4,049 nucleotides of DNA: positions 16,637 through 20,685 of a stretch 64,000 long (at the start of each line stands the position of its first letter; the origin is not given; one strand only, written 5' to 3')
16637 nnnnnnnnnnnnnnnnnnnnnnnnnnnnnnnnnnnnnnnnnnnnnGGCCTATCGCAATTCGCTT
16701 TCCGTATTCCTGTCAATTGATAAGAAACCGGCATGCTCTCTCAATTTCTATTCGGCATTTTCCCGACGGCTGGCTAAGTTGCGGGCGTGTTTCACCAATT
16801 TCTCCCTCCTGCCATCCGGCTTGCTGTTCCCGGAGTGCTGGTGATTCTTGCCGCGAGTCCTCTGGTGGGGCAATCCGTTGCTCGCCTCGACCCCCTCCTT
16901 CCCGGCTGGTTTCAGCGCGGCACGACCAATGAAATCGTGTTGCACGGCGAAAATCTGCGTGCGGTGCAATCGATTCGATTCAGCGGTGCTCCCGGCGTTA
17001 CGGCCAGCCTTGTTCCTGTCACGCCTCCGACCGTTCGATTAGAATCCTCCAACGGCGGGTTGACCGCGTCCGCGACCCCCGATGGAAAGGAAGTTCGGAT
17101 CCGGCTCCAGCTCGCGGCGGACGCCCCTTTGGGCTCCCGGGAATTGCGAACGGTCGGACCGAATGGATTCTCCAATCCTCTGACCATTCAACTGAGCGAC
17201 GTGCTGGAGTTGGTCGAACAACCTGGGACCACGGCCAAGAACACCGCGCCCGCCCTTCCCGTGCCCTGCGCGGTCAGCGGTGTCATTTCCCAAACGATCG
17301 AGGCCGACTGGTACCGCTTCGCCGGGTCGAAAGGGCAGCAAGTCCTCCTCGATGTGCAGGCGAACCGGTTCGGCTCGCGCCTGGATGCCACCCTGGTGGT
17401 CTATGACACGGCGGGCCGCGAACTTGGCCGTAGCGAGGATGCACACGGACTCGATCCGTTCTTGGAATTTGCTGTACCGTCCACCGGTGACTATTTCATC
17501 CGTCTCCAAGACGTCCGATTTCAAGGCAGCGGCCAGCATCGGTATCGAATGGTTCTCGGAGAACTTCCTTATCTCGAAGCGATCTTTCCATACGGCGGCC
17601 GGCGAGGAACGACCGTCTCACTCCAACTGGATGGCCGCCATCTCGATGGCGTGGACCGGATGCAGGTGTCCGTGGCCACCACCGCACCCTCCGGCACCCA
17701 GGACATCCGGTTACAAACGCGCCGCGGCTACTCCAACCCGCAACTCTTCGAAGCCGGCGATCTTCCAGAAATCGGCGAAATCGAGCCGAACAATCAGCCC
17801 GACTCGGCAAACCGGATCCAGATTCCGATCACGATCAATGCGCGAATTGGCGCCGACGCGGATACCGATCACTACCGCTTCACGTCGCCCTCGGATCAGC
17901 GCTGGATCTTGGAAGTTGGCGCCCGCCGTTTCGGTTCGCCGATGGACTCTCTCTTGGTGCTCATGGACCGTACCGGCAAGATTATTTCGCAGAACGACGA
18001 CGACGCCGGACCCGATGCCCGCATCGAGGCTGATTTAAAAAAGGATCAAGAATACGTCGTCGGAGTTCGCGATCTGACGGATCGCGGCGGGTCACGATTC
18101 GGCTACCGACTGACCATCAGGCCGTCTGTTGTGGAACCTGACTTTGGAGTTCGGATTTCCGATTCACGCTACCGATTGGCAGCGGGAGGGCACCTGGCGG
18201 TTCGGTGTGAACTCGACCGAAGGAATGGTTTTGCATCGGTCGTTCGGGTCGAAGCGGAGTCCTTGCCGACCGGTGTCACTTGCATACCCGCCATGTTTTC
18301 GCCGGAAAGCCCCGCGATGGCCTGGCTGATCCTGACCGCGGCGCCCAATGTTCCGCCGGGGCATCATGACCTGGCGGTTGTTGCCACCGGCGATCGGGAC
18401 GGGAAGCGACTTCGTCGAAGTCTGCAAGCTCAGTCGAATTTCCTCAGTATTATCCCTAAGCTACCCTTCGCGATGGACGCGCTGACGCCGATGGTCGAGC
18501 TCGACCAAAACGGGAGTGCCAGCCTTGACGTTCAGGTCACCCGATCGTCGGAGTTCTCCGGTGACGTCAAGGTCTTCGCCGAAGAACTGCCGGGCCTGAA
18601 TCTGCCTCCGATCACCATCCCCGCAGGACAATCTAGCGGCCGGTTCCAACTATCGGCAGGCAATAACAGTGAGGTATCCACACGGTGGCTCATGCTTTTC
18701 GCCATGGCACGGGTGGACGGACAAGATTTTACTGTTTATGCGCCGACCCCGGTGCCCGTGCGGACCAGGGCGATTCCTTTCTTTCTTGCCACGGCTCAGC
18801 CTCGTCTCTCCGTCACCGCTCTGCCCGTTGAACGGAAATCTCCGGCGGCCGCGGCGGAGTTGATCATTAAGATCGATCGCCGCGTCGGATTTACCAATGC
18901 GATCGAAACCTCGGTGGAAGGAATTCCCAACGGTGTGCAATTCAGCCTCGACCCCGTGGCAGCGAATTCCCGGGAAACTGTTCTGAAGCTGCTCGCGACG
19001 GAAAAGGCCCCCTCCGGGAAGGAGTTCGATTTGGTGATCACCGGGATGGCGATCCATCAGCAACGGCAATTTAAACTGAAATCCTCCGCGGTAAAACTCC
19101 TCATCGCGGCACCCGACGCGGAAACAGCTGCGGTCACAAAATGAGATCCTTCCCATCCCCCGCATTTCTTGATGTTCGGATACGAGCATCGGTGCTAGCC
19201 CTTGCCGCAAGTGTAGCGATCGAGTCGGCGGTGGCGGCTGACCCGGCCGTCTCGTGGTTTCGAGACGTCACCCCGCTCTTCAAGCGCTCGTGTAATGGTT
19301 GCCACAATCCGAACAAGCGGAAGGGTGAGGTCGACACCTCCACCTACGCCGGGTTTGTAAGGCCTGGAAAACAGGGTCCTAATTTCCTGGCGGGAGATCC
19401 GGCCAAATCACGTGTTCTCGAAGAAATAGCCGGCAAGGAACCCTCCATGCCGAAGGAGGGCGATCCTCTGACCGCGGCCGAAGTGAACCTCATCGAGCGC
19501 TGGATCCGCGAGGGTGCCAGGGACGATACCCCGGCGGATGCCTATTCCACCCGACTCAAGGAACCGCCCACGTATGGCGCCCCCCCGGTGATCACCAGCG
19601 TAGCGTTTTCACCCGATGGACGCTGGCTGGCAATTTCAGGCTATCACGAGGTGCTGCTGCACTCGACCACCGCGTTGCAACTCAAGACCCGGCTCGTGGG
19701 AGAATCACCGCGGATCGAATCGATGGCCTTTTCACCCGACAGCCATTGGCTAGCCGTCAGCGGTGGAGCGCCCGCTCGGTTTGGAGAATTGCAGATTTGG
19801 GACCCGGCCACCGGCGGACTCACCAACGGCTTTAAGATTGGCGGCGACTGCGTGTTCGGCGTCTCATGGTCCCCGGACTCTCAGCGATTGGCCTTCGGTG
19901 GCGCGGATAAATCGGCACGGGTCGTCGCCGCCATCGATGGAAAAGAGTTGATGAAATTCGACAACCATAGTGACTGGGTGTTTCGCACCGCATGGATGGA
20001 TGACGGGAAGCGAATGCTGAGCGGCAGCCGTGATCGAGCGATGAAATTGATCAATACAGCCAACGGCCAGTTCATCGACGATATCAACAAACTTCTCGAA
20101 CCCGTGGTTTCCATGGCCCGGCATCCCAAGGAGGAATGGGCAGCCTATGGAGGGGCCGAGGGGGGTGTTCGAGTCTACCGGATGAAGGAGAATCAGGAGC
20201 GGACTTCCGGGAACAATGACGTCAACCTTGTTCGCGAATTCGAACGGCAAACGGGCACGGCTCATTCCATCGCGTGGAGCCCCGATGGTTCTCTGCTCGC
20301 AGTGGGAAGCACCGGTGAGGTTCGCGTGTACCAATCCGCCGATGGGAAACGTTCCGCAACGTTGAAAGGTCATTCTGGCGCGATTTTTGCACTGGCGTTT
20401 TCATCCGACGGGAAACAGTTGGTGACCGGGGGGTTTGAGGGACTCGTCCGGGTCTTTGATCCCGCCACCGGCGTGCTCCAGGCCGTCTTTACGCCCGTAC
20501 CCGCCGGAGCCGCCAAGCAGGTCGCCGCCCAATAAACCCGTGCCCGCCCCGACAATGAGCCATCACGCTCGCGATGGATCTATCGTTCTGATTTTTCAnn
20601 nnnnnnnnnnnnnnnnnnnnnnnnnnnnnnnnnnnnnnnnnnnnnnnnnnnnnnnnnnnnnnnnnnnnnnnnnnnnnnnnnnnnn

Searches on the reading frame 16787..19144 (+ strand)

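Call 28: search_protein_families(library=pfam, proteins=[window:16787-19144:+], max_evalue=0.001)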
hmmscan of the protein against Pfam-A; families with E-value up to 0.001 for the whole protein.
window:16787-19144:+ (785 aa): 1 family
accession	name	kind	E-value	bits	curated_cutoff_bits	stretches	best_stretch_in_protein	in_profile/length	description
PF04151.21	PPC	-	2.1e-07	32.2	25.9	1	173-241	2-69/70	Bacterial pre-peptidase C-terminal domain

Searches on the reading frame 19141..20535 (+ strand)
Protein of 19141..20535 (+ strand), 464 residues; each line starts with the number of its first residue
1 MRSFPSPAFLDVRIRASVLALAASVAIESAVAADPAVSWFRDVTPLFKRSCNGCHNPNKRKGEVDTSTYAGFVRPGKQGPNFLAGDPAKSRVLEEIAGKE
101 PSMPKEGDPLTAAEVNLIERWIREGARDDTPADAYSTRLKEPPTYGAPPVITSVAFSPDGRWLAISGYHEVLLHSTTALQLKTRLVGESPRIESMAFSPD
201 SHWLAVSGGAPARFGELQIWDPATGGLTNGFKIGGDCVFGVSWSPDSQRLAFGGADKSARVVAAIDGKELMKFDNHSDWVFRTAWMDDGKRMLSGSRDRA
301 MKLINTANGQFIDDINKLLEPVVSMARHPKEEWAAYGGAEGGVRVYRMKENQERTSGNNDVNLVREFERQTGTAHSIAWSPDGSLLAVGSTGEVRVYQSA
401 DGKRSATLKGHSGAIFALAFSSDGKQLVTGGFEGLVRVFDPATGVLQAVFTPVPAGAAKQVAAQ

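Call 28: search_protein_families(library=pfam, proteins=[window:19141-20535:+], max_evalue=0.001)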
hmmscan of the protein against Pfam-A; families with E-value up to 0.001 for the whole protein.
window:19141-20535:+ (464 aa): 34 families (the best 25 are shown)
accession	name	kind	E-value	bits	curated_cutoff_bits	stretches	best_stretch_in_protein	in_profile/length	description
PF25174.1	Beta-prop_THOC3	-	7.6e-49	166.6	305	2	238-451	5-210/272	THOC3 beta-propeller domain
PF00400.38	WD40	-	2.1e-37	126.4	27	1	403-440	2-39/39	WD domain, G-beta repeat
PF25173.1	Beta-prop_WDR3_1st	-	6.5e-34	117.7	154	2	163-347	3-183/184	WDR3 first beta-propeller domain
PF24807.1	WD40_CDC20-Fz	-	2e-29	103.3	200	3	150-316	53-219/292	CDC20/Fizzy WD40 domain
PF24814.1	WD40_Prp19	-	3e-28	99.1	320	1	246-440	18-205/281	Prp19 WD40 domain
PF24817.1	WD40_WDHD1_1st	-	1.6e-26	93.6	109.9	2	284-444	93-254/291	WDHD1 first WD40 domain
PF23414.1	Beta-prop_EML_2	-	9.7e-25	87.9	90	2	320-429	40-141/266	Echinoderm microtubule-associated protein second beta-propeller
PF25175.1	Beta-prop_WDR5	-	3.2e-24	86.2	250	2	150-326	12-185/296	WDR5 beta-propeller domain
PF12894.13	ANAPC4_WD40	-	1.4e-18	67.3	22.9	1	329-412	5-80/91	Anaphase-promoting complex subunit 4 WD40 domain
PF23381.1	Beta-prop_IFT122_1st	-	1.1e-15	57.8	28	1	375-436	15-76/350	IFT122 first beta-propeller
PF25168.1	Beta-prop_WDR36-Utp21_2nd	-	3.8e-15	56.5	84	1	373-450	200-278/335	WDR36/Utp21 second beta-propeller domain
PF23393.2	Beta-prop_WDR90_POC16_2nd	-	1.9e-14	54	60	1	366-442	31-108/291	WDR90/POC16, second beta-propeller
PF24105.1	Beta-prop_CAF1B_HIR1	-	2e-14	53.8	80.5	1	238-324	133-219/383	CAF1B/HIR1 beta-propeller domain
PF07676.18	PD40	-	4.3e-14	52.5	20.9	0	152-168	12-28/38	WD40-like Beta Propeller Repeat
PF25172.1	Beta-prop_WDR3_2nd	-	5.2e-14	52.6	140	1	283-439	44-202/293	WDR3 second beta-propeller domain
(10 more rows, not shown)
